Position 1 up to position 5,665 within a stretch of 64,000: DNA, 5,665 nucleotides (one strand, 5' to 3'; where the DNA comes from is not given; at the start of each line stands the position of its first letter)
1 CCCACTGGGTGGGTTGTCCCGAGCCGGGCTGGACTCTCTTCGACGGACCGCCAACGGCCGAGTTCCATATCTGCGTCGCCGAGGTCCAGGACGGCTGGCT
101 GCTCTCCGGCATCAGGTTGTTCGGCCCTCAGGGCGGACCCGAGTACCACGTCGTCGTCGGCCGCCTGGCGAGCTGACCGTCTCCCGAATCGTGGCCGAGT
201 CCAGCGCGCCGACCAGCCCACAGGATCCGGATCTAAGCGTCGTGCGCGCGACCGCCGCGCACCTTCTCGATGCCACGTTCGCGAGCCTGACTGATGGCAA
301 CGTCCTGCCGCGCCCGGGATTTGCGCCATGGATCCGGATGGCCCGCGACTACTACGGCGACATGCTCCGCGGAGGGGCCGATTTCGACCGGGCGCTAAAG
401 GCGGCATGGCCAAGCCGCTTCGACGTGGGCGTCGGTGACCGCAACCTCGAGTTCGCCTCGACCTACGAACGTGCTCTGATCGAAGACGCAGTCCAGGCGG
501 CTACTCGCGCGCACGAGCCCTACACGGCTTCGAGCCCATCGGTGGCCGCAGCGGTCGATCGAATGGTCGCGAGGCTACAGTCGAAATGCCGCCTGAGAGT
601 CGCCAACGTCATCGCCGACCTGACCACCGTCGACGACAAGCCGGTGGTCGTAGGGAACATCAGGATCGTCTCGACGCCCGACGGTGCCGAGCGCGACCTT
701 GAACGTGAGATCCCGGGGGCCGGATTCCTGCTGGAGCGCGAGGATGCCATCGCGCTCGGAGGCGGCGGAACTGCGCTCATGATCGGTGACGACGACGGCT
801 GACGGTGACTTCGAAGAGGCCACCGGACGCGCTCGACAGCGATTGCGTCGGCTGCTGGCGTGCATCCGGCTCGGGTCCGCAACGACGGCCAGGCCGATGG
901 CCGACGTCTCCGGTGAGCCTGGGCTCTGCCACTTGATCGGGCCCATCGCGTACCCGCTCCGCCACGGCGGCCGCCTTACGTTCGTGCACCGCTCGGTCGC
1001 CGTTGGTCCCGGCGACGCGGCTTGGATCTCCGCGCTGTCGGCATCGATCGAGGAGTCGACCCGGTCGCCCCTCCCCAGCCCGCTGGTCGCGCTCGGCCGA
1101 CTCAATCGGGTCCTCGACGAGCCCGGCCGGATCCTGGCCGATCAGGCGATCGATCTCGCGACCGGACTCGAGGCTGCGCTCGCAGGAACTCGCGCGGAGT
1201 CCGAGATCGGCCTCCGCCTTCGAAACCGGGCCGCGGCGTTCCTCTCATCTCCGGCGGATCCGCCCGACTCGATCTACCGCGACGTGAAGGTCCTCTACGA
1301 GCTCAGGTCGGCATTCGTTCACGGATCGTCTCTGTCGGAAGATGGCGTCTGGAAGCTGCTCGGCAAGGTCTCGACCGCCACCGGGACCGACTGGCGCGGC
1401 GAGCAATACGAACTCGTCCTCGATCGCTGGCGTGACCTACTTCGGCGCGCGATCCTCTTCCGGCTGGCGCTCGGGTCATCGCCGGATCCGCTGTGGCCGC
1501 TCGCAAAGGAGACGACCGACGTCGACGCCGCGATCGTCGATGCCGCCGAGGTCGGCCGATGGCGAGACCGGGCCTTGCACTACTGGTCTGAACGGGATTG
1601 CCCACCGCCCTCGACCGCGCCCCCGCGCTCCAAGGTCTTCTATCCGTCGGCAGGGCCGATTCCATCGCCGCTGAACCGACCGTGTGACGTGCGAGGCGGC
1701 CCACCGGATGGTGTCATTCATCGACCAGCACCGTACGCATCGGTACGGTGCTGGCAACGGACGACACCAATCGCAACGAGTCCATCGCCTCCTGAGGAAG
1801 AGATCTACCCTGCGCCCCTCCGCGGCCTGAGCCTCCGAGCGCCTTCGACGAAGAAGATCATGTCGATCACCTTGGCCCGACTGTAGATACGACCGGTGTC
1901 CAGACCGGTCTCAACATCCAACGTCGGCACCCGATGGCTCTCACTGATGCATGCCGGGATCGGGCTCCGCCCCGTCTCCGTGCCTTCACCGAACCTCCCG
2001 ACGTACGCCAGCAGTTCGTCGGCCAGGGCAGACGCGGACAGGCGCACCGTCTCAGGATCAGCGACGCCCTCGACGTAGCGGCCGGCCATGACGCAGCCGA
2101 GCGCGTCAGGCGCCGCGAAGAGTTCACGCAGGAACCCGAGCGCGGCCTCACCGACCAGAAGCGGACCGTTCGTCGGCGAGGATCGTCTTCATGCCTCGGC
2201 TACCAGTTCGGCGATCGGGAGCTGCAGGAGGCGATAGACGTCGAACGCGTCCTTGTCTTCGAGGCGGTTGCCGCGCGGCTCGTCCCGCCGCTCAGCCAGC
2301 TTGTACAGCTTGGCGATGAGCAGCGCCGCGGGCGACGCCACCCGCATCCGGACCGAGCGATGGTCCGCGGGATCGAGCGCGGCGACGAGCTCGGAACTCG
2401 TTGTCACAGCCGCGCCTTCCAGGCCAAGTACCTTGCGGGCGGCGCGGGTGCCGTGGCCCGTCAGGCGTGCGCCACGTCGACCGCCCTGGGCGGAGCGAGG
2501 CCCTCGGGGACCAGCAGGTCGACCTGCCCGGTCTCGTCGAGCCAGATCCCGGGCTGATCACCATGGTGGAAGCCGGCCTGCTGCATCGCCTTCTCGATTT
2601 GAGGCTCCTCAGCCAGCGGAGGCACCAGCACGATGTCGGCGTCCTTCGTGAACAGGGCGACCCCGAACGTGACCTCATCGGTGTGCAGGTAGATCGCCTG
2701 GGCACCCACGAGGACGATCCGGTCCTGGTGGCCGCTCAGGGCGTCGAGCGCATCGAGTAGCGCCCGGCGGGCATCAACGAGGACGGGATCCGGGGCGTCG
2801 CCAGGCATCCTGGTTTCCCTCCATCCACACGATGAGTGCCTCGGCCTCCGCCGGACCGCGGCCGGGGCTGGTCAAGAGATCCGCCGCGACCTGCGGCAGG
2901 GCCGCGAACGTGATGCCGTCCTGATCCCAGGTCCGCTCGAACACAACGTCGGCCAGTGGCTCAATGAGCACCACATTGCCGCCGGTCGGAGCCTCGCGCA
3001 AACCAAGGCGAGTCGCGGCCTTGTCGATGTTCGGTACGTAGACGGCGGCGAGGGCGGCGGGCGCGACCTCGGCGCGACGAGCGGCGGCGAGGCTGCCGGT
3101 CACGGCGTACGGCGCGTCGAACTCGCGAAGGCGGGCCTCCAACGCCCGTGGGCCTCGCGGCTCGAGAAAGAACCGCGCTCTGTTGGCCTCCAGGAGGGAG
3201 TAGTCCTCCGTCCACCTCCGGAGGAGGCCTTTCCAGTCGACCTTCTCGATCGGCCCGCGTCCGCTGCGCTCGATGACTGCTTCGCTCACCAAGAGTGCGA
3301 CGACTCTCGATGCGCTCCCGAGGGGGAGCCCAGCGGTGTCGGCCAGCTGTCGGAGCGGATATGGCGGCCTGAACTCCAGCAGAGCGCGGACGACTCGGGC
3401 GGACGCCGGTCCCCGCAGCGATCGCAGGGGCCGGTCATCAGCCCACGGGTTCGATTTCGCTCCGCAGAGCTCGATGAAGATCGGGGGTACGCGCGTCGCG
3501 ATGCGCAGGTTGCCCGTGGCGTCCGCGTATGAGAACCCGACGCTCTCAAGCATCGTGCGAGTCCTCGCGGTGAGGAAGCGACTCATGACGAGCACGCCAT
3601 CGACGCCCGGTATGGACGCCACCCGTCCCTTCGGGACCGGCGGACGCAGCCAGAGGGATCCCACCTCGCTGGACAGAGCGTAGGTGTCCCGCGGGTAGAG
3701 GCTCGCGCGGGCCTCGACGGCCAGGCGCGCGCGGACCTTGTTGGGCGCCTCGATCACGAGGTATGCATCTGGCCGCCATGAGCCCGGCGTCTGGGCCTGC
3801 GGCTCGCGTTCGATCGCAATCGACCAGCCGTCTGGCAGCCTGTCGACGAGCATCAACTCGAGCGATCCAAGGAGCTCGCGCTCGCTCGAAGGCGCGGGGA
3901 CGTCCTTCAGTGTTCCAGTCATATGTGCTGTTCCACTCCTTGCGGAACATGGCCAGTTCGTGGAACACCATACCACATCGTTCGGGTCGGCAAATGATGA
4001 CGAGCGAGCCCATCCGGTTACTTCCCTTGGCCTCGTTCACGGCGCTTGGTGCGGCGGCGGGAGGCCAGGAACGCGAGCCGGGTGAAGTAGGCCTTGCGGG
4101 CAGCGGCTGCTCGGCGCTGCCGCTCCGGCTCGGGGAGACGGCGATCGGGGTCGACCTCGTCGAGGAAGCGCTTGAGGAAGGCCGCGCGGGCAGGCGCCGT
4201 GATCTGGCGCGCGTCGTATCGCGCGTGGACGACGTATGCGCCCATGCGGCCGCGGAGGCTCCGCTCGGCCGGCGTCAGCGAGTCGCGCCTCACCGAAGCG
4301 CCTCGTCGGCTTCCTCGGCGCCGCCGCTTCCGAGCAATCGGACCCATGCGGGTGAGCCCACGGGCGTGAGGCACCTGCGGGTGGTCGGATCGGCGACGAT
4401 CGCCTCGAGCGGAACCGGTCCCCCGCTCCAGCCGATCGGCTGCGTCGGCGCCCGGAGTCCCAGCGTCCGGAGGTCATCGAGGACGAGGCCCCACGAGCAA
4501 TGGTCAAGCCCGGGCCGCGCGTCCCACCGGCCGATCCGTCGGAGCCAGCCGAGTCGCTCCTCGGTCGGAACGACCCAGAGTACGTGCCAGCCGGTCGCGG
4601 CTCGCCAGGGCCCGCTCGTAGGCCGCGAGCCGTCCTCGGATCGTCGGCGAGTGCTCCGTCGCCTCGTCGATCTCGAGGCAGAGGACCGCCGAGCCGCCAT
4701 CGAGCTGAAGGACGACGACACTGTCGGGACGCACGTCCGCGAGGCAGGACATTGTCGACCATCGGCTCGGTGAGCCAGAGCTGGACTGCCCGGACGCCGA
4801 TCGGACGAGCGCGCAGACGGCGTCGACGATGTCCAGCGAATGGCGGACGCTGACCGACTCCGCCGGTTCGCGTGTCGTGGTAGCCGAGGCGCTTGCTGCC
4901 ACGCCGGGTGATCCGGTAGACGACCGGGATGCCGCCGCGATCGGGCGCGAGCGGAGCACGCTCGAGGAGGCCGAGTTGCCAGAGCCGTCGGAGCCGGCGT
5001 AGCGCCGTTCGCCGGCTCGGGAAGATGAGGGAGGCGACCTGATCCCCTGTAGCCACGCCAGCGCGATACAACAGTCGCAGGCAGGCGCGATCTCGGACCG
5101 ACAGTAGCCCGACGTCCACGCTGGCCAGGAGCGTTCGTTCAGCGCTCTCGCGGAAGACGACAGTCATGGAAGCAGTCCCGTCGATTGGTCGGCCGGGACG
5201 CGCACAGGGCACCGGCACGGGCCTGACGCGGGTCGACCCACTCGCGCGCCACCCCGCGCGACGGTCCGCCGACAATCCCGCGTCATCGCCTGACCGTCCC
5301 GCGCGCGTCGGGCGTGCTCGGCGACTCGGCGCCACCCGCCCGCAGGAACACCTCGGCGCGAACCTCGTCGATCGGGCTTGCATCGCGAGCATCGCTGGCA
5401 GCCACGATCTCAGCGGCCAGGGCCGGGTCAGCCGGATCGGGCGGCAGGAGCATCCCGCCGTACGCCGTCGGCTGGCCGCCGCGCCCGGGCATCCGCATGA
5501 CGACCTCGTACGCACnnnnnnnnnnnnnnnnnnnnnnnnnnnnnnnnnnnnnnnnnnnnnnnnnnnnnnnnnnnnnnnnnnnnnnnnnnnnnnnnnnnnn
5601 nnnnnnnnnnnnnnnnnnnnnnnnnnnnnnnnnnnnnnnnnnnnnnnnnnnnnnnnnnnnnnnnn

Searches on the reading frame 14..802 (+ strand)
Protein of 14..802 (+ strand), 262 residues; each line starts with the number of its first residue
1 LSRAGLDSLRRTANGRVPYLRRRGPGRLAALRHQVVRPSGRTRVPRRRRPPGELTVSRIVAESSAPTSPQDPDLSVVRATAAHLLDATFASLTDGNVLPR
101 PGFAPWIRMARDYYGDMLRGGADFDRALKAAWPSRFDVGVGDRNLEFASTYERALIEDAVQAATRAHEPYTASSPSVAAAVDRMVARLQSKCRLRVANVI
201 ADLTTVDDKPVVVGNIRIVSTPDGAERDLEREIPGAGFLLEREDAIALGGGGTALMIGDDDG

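Call 46: search_protein_families(library=pfam, proteins=[window:14-802:+], max_evalue=0.01)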
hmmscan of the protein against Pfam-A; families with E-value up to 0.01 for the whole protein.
window:14-802:+ (262 aa): 0 families

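Call 47: search_protein_families(library=padloc, proteins=[window:14-802:+], max_evalue=0.001)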
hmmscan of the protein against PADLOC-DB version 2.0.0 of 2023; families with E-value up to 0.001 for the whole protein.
window:14-802:+ (262 aa): 0 families

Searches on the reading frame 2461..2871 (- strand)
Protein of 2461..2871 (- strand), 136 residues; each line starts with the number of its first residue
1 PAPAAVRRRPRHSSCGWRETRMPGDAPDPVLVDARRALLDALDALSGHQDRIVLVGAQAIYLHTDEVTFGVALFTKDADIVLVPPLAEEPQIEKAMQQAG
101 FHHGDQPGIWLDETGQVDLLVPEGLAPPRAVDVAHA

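Call 46: search_protein_families(library=pfam, proteins=[window:2461-2871:-], max_evalue=0.01)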
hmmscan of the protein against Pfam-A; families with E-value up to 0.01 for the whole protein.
window:2461-2871:- (136 aa): 1 family
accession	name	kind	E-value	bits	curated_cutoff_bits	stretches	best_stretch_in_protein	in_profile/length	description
PF12281.14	NTP_transf_8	-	0.0079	16.6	26.3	0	37-82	5-53/218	Nucleotidyltransferase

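Call 47: search_protein_families(library=padloc, proteins=[window:2461-2871:-], max_evalue=0.001)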
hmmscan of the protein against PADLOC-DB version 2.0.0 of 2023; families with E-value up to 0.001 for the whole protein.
window:2461-2871:- (136 aa): 0 families

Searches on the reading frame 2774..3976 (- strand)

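Call 46: search_protein_families(library=pfam, proteins=[window:2774-3976:-], max_evalue=0.01)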
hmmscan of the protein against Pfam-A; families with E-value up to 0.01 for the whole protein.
window:2774-3976:- (400 aa): 2 families
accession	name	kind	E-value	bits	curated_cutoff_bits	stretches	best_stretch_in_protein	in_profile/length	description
PF09339.16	HTH_IclR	-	0.00063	19.9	22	1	194-236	7-49/52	IclR helix-turn-helix domain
PF13545.12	HTH_Crp_2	-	0.0031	17.9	27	1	201-253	18-69/70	Crp-like helix-turn-helix domain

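Call 47: search_protein_families(library=padloc, proteins=[window:2774-3976:-], max_evalue=0.001)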
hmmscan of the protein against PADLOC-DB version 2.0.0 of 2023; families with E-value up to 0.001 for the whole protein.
window:2774-3976:- (400 aa): 0 families

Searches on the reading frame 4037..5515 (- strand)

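Call 46: search_protein_families(library=pfam, proteins=[window:4037-5515:-], max_evalue=0.01)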
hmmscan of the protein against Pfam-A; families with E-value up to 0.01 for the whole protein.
window:4037-5515:- (492 aa): 1 family
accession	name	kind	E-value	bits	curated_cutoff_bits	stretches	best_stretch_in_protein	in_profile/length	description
PF13814.12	Replic_Relax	-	1.6e-09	38.6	25.3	1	146-236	1-90/191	Replication-relaxation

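Call 47: search_protein_families(library=padloc, proteins=[window:4037-5515:-], max_evalue=0.001)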
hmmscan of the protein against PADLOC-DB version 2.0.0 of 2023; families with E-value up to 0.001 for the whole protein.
window:4037-5515:- (492 aa): 0 families
